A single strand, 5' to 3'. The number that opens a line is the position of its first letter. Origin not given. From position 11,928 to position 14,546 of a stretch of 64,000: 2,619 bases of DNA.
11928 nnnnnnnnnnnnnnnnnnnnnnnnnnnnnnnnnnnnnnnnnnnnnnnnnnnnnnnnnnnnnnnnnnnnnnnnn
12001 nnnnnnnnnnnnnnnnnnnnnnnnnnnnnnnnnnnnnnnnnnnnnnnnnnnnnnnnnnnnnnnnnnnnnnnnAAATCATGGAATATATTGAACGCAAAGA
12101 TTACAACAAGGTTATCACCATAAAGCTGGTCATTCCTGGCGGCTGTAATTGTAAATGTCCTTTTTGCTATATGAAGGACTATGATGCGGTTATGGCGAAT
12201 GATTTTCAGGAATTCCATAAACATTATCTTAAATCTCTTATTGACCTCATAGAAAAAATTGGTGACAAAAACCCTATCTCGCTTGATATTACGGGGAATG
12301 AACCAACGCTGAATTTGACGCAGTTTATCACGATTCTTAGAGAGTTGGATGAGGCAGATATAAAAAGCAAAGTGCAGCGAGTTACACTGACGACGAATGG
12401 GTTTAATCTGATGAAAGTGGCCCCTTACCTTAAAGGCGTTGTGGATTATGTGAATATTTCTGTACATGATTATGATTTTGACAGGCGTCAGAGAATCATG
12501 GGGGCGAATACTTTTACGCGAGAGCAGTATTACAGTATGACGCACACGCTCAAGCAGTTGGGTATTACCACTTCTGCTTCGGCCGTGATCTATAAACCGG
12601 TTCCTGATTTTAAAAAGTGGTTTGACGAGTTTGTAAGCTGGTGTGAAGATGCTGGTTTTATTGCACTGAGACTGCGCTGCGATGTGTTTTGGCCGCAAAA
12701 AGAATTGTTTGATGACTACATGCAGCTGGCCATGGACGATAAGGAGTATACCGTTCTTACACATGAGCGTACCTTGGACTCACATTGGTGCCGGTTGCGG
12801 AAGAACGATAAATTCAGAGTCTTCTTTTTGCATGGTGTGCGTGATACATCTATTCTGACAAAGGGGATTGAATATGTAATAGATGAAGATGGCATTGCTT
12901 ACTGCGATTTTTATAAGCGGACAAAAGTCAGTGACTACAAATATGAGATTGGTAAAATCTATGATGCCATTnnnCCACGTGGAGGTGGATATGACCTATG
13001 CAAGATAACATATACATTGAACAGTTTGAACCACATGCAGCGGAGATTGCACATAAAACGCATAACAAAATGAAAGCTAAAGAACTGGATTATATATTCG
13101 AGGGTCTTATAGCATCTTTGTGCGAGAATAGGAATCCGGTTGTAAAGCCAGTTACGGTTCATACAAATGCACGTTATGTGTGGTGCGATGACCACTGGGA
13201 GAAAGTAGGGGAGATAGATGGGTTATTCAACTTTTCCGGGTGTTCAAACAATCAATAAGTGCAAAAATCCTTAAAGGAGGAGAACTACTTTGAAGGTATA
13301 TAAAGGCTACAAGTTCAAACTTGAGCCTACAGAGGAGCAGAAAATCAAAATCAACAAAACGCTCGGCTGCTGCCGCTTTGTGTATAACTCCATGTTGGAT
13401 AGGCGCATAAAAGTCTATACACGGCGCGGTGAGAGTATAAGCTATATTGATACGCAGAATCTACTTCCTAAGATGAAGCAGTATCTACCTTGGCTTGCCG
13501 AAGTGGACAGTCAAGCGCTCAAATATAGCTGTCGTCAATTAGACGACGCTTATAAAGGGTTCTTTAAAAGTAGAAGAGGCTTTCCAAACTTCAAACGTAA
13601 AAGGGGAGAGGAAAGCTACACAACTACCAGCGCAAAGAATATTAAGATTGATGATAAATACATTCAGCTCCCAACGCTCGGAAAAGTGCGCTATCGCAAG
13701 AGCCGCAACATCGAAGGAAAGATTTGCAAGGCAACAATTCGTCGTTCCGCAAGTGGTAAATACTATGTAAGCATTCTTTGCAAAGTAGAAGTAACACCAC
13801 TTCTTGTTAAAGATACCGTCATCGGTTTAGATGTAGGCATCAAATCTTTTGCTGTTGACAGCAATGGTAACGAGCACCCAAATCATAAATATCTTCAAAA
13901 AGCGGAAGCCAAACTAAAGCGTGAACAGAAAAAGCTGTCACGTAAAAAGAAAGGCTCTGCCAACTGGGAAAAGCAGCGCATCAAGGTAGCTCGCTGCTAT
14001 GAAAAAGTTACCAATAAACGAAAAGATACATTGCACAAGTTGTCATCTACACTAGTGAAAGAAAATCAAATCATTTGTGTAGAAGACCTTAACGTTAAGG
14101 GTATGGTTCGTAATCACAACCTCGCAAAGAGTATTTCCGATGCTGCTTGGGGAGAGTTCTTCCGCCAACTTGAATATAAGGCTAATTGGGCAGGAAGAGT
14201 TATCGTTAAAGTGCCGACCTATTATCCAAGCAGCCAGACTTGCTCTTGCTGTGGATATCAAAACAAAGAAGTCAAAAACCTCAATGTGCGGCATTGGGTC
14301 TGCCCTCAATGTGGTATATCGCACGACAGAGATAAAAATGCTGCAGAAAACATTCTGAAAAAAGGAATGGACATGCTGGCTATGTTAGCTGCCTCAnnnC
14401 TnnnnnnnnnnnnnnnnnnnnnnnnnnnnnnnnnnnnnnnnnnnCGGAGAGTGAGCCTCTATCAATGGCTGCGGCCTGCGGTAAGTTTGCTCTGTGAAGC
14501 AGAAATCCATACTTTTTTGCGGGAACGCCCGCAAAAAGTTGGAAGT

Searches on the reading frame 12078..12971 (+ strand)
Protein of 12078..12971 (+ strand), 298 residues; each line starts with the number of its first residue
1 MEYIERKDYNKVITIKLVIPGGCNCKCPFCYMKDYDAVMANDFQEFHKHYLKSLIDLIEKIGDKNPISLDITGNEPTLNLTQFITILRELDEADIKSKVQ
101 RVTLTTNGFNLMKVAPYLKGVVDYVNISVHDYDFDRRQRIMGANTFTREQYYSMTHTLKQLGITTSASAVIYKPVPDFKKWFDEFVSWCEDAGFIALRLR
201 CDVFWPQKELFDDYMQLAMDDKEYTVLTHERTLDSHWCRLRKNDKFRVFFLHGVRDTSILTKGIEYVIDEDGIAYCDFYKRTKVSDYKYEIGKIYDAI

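Call 67: search_protein_families(library=phrogs, proteins=[window:12078-12971:+], max_evalue=0.0001)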
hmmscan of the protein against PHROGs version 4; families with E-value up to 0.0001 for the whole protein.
window:12078-12971:+ (298 aa): 2 families
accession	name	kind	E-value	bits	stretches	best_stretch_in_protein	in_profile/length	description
phrog_1802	-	other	2.9e-09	37.3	1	5-224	36-260/556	radical SAM domain-containing protein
phrog_2076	-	moron, auxiliary metabolic gene and host takeover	3.7e-05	24.3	1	21-129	39-140/247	QueE-like radical SAM domain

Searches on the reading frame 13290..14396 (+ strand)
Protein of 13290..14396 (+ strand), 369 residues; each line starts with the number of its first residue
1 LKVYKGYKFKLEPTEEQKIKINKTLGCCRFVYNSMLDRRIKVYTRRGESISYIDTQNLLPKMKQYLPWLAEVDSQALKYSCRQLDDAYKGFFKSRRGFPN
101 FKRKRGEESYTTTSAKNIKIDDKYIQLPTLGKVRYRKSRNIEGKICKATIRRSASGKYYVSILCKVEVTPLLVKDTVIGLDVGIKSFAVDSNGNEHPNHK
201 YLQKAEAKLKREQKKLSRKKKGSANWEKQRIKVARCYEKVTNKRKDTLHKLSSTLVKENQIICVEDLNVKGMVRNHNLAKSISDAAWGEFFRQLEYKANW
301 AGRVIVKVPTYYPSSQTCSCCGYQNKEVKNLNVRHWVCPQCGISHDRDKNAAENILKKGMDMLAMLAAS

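Call 52: search_protein_families(library=phrogs, proteins=[window:13290-14396:+], max_evalue=0.00001)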
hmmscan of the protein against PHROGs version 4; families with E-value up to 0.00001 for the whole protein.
window:13290-14396:+ (369 aa): 5 families
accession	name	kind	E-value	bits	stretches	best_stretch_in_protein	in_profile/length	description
phrog_506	-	integration and excision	1.3e-135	453.6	1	1-364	4-369/403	transposase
phrog_13964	-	integration and excision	8.8e-79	265.4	1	5-235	3-235/237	transposase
phrog_12300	-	integration and excision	1.3e-69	235.6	1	120-364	5-246/286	transposase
phrog_17087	-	unknown function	1.1e-50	172.5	1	228-362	2-135/141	-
phrog_25073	-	unknown function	4.1e-12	47.1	1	1-107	1-108/114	-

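Call 94: search_protein_families(library=pfam, proteins=[window:13290-14396:+], max_evalue=0.001)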
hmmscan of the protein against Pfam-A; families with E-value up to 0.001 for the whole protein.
window:13290-14396:+ (369 aa): 3 families
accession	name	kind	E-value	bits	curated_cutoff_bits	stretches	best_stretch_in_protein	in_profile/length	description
PF01385.25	OrfB_IS605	-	3e-28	98.9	30.5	1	162-275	2-119/120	Probable transposase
PF07282.18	Cas12f1-like_TNB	-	1.5e-25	89.5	26.3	1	287-355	1-60/60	Cas12f1-like, TNB domain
PF12323.14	HTH_OrfB_IS605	-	2.2e-18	65.9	21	1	1-47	1-46/47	Helix-turn-helix domain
